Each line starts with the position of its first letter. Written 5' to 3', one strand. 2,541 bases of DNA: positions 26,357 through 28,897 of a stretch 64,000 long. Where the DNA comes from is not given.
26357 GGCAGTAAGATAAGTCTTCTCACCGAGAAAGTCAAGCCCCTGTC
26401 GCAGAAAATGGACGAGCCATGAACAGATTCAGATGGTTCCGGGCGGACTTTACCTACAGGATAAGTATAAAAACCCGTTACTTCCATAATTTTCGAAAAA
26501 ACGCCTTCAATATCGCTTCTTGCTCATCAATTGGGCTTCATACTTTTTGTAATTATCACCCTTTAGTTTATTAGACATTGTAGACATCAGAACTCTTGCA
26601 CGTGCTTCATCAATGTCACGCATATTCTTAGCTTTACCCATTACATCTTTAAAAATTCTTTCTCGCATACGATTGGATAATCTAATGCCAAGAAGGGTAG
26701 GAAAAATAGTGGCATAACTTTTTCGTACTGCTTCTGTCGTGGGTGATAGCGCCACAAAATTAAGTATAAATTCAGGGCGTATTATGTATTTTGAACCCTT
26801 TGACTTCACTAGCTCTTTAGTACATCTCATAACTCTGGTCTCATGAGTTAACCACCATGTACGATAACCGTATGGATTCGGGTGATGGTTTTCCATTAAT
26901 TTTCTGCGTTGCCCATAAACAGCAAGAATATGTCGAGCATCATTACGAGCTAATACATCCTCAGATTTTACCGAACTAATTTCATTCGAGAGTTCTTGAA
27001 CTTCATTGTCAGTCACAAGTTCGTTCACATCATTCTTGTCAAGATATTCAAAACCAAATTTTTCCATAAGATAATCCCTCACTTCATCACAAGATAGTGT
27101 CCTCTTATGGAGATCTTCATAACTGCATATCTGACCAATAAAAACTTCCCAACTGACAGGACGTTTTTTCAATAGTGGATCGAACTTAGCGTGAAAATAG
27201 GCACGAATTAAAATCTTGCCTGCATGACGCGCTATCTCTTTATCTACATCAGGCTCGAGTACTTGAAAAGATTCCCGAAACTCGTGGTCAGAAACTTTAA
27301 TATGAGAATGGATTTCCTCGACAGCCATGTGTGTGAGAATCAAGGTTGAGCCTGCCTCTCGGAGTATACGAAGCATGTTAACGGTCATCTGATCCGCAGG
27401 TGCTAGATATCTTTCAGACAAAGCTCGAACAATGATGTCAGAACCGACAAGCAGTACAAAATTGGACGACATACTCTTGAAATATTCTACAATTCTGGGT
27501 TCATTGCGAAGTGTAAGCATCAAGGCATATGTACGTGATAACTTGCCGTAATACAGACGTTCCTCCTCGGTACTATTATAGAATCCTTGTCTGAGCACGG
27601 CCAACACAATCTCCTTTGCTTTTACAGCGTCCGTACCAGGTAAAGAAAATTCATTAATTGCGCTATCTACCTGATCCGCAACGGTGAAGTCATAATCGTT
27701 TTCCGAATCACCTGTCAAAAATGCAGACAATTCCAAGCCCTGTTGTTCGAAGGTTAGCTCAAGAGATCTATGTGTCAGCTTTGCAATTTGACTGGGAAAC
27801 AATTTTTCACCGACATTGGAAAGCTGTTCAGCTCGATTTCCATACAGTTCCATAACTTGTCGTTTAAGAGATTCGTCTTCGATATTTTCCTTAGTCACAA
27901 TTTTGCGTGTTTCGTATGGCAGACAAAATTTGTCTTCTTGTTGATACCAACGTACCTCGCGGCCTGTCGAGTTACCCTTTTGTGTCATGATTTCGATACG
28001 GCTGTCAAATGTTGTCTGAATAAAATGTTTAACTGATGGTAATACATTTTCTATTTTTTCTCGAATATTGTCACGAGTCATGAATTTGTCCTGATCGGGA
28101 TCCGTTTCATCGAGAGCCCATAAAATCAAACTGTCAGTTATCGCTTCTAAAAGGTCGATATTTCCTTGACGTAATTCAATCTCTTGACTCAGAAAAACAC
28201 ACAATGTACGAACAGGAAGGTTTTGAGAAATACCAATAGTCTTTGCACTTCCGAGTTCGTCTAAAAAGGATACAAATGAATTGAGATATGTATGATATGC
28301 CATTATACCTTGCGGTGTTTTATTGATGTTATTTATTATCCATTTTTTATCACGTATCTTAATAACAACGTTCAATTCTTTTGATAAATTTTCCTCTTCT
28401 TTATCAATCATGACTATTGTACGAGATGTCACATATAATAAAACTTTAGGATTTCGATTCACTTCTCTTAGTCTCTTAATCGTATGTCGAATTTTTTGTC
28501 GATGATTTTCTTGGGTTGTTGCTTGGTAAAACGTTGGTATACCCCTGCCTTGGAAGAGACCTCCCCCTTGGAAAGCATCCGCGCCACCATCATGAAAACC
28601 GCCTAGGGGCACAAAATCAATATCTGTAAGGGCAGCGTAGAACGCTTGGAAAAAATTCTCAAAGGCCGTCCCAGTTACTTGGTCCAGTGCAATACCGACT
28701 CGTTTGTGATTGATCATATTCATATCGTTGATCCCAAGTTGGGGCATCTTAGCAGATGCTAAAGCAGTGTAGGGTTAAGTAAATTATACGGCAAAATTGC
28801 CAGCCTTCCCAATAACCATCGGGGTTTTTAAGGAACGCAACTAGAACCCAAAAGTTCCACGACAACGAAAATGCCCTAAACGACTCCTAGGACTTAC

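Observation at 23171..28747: Methyltransferase fusion with non-canonical nuclease-like N-terminus, paired with a 746-aa protein carrying a Lys-less Mrr-like motif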

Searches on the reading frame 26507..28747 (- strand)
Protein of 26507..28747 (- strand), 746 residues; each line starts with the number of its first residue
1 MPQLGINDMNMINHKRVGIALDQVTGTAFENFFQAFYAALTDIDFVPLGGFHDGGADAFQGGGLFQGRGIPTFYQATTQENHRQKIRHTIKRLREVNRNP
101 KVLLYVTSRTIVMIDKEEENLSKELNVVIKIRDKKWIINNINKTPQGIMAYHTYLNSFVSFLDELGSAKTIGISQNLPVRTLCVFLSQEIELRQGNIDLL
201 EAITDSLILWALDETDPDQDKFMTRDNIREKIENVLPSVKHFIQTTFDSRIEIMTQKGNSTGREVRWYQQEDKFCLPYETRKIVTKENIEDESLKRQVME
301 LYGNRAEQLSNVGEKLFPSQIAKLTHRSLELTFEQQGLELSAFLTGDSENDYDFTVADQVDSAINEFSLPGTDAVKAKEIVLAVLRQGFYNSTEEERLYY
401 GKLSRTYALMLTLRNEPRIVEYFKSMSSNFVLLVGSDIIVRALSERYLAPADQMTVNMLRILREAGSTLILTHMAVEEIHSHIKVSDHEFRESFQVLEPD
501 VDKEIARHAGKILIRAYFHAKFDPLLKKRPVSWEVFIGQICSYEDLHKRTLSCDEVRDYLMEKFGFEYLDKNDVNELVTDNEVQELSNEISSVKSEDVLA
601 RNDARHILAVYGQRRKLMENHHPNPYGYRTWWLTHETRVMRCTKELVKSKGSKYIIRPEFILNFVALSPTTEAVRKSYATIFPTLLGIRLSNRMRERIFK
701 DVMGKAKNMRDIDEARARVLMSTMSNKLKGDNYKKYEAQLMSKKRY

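Call 6: search_protein_families(library=pfam, proteins=[window:26507-28747:-], max_evalue=0.01)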
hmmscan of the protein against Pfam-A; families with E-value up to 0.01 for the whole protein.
window:26507-28747:- (746 aa): 0 families

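Call 7: search_protein_families(library=padloc, proteins=[window:26507-28747:-], max_evalue=0.01)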
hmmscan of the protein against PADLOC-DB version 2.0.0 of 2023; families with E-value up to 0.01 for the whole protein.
window:26507-28747:- (746 aa): 0 families

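Call 8: search_protein_families(library=ncbifam, proteins=[window:26507-28747:-], max_evalue=0.01)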
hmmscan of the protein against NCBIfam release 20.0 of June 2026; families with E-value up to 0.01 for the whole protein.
window:26507-28747:- (746 aa): 0 families

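Call 10: search_solved_structures(query=window:26507-28747:-, max_evalue=10)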
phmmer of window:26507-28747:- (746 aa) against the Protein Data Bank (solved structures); distinct sequences matched with E-value up to 10: 0.

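Call 11: find_homologous_proteins(query=window:26507-28747:-)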
Query window:26507-28747:- (746 aa): 461 proteins with E <= 0.001 among 8000 candidates; the best 120 are listed.
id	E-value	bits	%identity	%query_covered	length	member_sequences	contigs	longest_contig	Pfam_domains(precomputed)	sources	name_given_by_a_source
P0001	0.0e+0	1683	100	100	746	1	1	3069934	-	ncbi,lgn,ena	-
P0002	0.0e+0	1213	73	99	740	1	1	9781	-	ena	-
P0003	0.0e+0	1126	67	99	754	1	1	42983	-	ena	-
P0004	0.0e+0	1124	66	99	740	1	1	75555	-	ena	-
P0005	0.0e+0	1076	64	98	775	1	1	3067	-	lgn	-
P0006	0.0e+0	1074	67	98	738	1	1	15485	-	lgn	-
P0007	0.0e+0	1071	64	98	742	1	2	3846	-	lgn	-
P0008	0.0e+0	1067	65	98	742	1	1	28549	-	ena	-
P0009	0.0e+0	1067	63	99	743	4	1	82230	-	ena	-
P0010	0.0e+0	1051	63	99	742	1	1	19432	-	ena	-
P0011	0.0e+0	1051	63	99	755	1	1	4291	-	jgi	jgi:hypothetical protein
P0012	0.0e+0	1045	62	98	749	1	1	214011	-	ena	-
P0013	0.0e+0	1044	63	98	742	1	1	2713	-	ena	-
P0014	0.0e+0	1040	62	99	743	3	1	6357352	-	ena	-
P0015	0.0e+0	1038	61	98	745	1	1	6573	-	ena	-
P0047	9.2e-287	971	59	98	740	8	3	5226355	-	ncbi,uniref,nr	ncbi:hypothetical protein [Rhizobium ruizarguesonis]|uniref:hypothetical protein n=1 Tax=Rhizobium T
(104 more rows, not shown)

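Call 14: find_encoding_contigs(protein=P0014, flank=10000, max_places=3)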
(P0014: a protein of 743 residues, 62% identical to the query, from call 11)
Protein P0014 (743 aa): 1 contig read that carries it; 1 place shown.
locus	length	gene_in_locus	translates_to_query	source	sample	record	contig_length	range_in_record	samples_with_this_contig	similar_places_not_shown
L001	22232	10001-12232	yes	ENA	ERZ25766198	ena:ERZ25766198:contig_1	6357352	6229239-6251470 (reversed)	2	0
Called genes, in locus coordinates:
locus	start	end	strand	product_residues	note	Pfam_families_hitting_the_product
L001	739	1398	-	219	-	-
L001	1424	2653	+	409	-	PF07992:Pyr_redox_2, PF13738:Pyr_redox_3 (weak), PF00070:Pyr_redox, PF02852:Pyr_redox_dim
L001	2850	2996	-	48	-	-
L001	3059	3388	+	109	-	PF13565:HTH_32 (weak)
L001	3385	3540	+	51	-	-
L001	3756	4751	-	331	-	PF13432:TPR_16 (faint), PF14559:TPR_19 (faint), PF00515:TPR_1 (faint), PF07719:TPR_2 (faint), PF07721:TPR_4 (faint), PF13181:TPR_8 (faint), PF13424:TPR_12 (faint), PF13428:TPR_14 (faint)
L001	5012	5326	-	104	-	PF05016:ParE_toxin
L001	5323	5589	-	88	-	-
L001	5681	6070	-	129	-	PF00589:Phage_integrase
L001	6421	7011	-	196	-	-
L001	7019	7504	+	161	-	-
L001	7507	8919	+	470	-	PF27207:Y4lR_2nd (weak), PF27203:Y4lR_C, PF03695:UPF0149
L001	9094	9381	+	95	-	PF00216:Bac_DNA_binding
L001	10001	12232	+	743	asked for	-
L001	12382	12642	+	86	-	-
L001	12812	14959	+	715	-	PF01555:N6_N4_Mtase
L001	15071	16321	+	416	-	PF02899:Phage_int_SAM_1 (weak), PF00589:Phage_integrase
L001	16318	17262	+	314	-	PF00589:Phage_integrase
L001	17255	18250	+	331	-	PF13495:Phage_int_SAM_4 (weak), PF00589:Phage_integrase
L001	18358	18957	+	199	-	-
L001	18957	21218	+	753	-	PF04851:ResIII (weak)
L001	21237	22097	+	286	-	-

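Call 15: find_encoding_contigs(protein=P0047, flank=10000, max_places=3)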
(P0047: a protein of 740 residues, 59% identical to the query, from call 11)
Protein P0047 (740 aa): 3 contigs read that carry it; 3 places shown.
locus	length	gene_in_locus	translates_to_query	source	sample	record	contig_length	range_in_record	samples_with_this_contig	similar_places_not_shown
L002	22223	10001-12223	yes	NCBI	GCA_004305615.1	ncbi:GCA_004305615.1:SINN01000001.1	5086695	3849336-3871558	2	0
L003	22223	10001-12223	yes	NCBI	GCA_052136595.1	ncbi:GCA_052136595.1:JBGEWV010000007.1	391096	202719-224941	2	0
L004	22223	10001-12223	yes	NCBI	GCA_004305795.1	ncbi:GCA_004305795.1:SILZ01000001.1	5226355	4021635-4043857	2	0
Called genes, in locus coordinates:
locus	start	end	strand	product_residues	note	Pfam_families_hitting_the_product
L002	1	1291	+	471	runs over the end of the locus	PF00078:RVT_1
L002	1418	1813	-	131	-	-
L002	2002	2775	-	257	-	-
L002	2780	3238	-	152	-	-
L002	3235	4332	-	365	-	-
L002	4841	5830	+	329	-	PF04245:NA37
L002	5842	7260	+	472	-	-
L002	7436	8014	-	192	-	PF00239:Resolvase, PF09339:HTH_IclR (faint), PF02796:HTH_7 (weak)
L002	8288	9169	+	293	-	PF18144:SMODS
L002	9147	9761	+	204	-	PF18186:SLATT_4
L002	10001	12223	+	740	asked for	-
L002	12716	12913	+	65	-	-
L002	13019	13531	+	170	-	-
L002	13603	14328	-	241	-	-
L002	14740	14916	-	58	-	-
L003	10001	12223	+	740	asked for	-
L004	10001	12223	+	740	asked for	-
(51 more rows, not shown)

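Call 17: find_related_loci(query=A1, collection=genome_contigs, flank=8000)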
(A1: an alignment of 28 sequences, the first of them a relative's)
Query A1 (746 aa) in genome_contigs; peptide patterns used: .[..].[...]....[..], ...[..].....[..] (x = any residue, [..] = any of these).
599 stretches matched a pattern (row limit reached: there are more); 19 encode a relative of the query (tblastn E <= 1e-3); 19 distinct loci.
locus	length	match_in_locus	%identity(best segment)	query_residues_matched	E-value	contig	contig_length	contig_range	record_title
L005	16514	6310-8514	60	12-744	0e+0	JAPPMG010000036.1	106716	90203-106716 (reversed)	MAG: Bryobacterales bacterium isolate RHO3_bin_40 NODE_452_length_106716_cov_46.968461, whole genome shotgun sequence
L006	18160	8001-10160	46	9-729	0e+0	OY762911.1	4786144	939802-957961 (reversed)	MAG: Thermoanaerobaculia bacterium isolate 14c23368-4dca-4d55-9b94-f295180eceef genome assembly, chromosome: 1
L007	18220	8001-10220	42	9-737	0e+0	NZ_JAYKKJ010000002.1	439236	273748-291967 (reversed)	Marivivens marinus strain MK-3 NODE_2_length_439236_cov_900.839295, whole genome shotgun sequence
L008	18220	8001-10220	43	9-737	0e+0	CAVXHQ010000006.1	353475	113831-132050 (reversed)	MAG: uncultured Alphaproteobacteria bacterium isolate MFD03250.bin.1.45 genome assembly, contig: contig_6739, whole geno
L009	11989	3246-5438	41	11-740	0e+0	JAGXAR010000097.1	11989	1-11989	MAG: Nitrospirae bacterium isolate REEB81 contig-150_6994, whole genome shotgun sequence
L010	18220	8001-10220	41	9-737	0e+0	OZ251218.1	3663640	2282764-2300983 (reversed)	MAG: Gammaproteobacteria bacterium isolate 031b1704-bdc2-424c-90b7-94367094504e genome assembly, chromosome: 1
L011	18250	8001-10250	42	3-739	0e+0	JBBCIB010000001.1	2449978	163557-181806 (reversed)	MAG: Rhizomicrobium sp. isolate S7_bin.28 s130.ctg000132l, whole genome shotgun sequence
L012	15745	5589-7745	41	26-742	8e-179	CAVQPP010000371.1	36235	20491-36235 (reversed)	MAG: uncultured Actinomycetota bacterium isolate MFD10064.bin.2.62 genome assembly, contig: contig_74008, whole genome s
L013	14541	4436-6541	39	19-726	2e-171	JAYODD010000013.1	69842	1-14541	MAG: Gammaproteobacteria bacterium isolate 139553_S155_metabat_bins_sens.tsv.082 NODE_485_length_69842_cov_5.737774, who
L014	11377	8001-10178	39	12-740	3e-167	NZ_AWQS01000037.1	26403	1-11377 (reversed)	Intrasporangium chromatireducens Q5-1 contig57, whole genome shotgun sequence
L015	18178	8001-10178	37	8-736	6e-162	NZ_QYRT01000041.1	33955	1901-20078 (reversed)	Subtercola vilae strain DB165 Svilae_41, whole genome shotgun sequence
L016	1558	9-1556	47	222-727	2e-168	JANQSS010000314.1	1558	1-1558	MAG: Saprospiraceae bacterium isolate IP30a_bin.4 k99_1689112, whole genome shotgun sequence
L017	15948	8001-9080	64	385-744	1e-156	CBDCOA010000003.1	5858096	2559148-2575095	MAG: Bryobacterales bacterium isolate e87d622e-8fc3-4eb5-b2ff-02838af88e55 genome assembly, contig: contig_3, whole geno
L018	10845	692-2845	33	17-740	1e-128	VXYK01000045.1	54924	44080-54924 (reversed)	MAG: Acidimicrobiaceae bacterium isolate SB0670_bin_1 NODE_359_length_54924_cov_15.685159, whole genome shotgun sequence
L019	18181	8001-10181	32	24-740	2e-107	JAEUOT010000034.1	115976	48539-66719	MAG: Hydrogenophaga sp. isolate new MAG-206 k141_4191996, whole genome shotgun sequence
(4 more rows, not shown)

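Call 28: predict_structure(alignment_id=A1)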
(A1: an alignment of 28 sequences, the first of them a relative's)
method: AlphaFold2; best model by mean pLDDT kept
length: 746 residues; sequences in the alignment: 28
mean_pLDDT: 78.3   pTM: 0.74
mean pLDDT of the five models: 78.3, 76.9, 74.8, 70.6, 65.3
residues with pLDDT >= 90: 150; 70-90: 426; 50-70: 115; < 50: 55
segments of 3 or more residues with pLDDT < 50: 1-9, 63-68, 349-352, 424-427, 621-623, 683-692, 730-746
pLDDT, mean of each block of 10 residues (from residue 1): 39 91 88 87 68 62 50 84 88 83 90 87 92 93 90 91 81 73 79 65 83 87 93 81 83 78 83 89 88 91 86 71 90 75 61 66 83 78 77 80 75 61 54 85 82 77 82 90 90 89 80 88 81 91 88 93 92 89 90 81 88 76 60 73 83 74 66 64 46 62 82 80 67 36 36
secondary structure, 60 per line:
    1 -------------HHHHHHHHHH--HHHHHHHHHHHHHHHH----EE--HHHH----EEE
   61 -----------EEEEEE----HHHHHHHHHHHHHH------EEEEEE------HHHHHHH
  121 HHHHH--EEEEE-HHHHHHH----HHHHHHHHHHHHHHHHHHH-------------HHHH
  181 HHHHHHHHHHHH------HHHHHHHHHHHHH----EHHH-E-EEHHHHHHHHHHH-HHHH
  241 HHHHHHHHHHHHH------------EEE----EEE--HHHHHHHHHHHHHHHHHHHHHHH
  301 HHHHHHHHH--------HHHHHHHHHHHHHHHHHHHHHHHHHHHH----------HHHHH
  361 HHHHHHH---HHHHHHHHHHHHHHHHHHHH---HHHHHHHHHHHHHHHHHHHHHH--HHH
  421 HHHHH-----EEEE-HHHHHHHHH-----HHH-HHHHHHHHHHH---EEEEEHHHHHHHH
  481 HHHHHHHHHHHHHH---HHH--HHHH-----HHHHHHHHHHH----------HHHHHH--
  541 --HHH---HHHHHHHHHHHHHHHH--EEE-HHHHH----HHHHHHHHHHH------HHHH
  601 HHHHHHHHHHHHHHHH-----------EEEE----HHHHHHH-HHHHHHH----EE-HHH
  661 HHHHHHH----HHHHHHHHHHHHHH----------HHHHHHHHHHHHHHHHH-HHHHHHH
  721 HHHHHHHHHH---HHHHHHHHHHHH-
elements in order (helices of 4 or more, strands of 3 or more residues): H14-23 H26-41 H50-53 E58-60 E72-77 H82-95 E102-107 H114-125 E128-132 H134-140 H145-163 H177-192 H199-211 H225-235 H237-253 E266-268 E273-275 H278-309 H318-345 H356-367 H371-390 H394-415 H418-425 E431-434 H436-444 H454-464 E468-472 H473-494 H503-506 H512-522 H533-538 H549-564 E567-569 H571-575 H580-590 H597-616 E628-631 H636-642 H644-650 H658-667 H672-685 H696-712 H714-730 H734-745

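Call 39: search_solved_structures(query=A1, max_evalue=10, show_alignments=2)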
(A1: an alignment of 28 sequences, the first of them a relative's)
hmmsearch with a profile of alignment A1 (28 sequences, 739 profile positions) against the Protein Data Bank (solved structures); distinct sequences matched with E-value up to 10: 1.
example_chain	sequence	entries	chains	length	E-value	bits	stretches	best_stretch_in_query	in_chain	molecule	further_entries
3llx_A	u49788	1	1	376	2.1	9.7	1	128-195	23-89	Predicted amino acid aldolase or racemase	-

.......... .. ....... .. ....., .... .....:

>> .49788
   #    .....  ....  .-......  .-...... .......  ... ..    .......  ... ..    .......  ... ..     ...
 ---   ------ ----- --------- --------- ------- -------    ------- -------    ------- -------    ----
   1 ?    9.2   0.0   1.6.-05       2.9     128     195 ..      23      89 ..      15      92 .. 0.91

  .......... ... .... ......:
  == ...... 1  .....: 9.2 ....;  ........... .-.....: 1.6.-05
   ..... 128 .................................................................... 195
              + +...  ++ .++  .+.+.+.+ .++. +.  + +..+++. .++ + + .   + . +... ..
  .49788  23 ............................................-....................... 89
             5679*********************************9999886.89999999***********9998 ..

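Call 41: list_cluster_members(proteins=[P0001, P0121])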
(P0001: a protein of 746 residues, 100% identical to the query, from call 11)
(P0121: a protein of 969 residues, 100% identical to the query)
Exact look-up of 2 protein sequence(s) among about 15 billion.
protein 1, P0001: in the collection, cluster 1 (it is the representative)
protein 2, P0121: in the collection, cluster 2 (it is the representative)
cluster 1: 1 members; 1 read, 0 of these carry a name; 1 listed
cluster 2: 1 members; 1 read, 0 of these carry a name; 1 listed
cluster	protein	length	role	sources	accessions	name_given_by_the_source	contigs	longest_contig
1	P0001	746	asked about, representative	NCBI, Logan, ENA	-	-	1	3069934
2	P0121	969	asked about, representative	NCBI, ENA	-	-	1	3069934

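Call 59: search_protein_families(library=phrogs, proteins=[window:26507-28747:-], max_evalue=0.01)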
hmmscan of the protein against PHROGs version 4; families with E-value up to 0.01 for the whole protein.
window:26507-28747:- (746 aa): 0 families

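Call 67: search_protein_representatives(alignment_id=A1)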
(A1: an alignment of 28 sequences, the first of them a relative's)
Query: 28 sequences, 739 profile positions. Proteins with E-value up to 0.001 (for the whole library): 1134; up to 1e-10: 760; up to 1e-30: 381. The best 150 are listed.
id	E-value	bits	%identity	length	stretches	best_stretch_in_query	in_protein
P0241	7.5e-270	913.7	-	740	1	1-733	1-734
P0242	8.0e-269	910.3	-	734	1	1-732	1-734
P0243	7.3e-268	907.2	-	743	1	1-733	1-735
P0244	1.1e-267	906.5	-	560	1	1-558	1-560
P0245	1.7e-266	902.7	-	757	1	3-730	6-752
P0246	7.8e-262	887.2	-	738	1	2-734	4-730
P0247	5.0e-261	884.6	-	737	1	3-731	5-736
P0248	5.2e-259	877.9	-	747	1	1-724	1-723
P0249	1.8e-257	872.8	-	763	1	1-732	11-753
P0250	3.0e-252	855.5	-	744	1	3-734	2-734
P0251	3.7e-252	855.2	-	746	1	1-733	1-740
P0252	2.1e-251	852.7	-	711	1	38-733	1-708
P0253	1.5e-250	850.0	-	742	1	2-735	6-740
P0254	2.2e-248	842.7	-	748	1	1-731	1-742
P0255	1.6e-247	839.9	-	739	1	1-734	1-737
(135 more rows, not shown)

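Call 71: search_protein_families(library=padloc, alignment_id=A4, max_evalue=0.00001)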
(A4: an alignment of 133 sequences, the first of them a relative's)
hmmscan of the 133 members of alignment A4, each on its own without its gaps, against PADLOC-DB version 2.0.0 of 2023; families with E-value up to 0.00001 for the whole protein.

A. member 1, L001:4784-5503:+ (240 aa): 0 families

B. families by the number of members that match (of 133 scanned): 262 families (the first 25 are shown)
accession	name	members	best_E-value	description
PDLC03178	Specificity_I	3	5.5e-95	Type I specificity subunit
PDLC03032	MTase_I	3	2.1e-82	Type I methyltransferase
PDLC03072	Specificity_I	3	5.1e-81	Type I specificity subunit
PDLC03146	Specificity_I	3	3.6e-80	Type I specificity subunit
PDLC03087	Specificity_I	3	6.1e-78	Type I specificity subunit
PDLC03105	Specificity_I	3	1.3e-74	Type I specificity subunit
PDLC03090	Specificity_I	3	1.2e-65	Type I specificity subunit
PDLC03038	MTase_I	3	9.3e-59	Type I methyltransferase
PDLC03073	Specificity_I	3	5.3e-56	Type I specificity subunit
PDLC03165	Specificity_I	3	2.6e-44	Type I specificity subunit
PDLC03174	Specificity_I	3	1.1e-34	Type I specificity subunit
PDLC03169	Specificity_I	3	1.3e-34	Type I specificity subunit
PDLC03162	Specificity_I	3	1.8e-33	Type I specificity subunit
PDLC03142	Specificity_I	3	4.3e-33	Type I specificity subunit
PDLC03107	Specificity_I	3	5.8e-33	Type I specificity subunit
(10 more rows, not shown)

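Call 72: search_protein_families(library=pfam, alignment_id=A4, max_evalue=0.00001)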
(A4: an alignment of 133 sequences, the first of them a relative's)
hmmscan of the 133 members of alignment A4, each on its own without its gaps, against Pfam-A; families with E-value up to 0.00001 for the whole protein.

A. member 1, L001:4784-5503:+ (240 aa): 0 families

B. families by the number of members that match (of 133 scanned): 143 families (the first 25 are shown)
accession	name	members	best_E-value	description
PF00589.27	Phage_integrase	4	6.9e-31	Phage integrase family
PF04851.21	ResIII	3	1.4e-40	Type III restriction enzyme, res subunit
PF01420.25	Methylase_S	3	1.5e-19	Type I restriction modification DNA specificity domain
PF01381.28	HTH_3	3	2.1e-13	Helix-turn-helix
PF13560.12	HTH_31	3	3.7e-11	Helix-turn-helix domain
PF00270.35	DEAD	3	5.6e-08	DEAD/DEAH box helicase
PF02384.22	N6_Mtase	2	3.5e-104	N-6 DNA Methylase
PF03050.20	DDE_Tnp_IS66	2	9.6e-98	Transposase IS66 family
PF22679.2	T1R_D3-like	2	7.1e-61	Type I restriction enzyme subunit R domain 3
PF18766.7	SWI2_SNF2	2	7.4e-55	SWI2/SNF2 ATPase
PF00239.26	Resolvase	2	1.9e-39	Resolvase, N terminal domain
PF04313.20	HSDR_N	2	2.3e-32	Type I restriction enzyme R protein N terminus (HSDR_N)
PF12161.14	HsdM_N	2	3e-27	HsdM N-terminal domain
PF02661.23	Fic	2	4.8e-22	Fic/DOC family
PF13817.11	DDE_Tnp_IS66_C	2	6.3e-18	IS66 C-terminal element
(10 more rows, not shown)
